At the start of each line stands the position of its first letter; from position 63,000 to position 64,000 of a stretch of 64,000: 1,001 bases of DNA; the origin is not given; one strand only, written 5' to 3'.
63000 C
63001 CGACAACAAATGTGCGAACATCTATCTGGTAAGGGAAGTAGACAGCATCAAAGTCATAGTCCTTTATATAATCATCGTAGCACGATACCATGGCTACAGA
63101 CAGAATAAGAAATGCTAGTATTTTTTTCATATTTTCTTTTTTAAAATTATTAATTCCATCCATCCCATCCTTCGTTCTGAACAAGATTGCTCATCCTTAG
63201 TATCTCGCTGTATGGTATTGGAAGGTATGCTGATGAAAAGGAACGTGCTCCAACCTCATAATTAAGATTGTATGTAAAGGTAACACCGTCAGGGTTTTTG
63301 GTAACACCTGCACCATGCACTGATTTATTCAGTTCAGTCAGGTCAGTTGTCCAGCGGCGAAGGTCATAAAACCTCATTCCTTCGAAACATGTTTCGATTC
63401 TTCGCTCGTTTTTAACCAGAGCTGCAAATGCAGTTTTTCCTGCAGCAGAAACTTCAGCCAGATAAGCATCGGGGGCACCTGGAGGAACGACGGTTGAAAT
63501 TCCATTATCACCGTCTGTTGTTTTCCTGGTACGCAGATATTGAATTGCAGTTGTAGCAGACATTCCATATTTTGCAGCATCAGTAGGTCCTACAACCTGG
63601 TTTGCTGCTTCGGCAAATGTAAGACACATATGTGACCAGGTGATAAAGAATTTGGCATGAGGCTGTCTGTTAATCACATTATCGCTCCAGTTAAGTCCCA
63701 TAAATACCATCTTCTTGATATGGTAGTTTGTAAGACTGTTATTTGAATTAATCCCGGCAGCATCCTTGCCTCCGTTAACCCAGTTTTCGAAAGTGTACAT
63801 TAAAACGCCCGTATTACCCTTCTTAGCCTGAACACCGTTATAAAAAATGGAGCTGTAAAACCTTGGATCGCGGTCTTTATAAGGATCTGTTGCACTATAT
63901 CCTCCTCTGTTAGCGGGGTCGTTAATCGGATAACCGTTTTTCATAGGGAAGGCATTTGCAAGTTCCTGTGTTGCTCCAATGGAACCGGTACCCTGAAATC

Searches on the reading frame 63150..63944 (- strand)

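Call 9: search_protein_families(library=pfam, proteins=[window:63150-63944:-], max_evalue=0.01)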
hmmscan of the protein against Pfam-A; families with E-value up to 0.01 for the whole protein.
window:63150-63944:- (264 aa): 1 family
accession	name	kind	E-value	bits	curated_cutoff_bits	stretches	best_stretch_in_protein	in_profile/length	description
PF07980.17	SusD_RagB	-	1.3e-33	117.4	23.1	1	1-260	55-297/297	SusD family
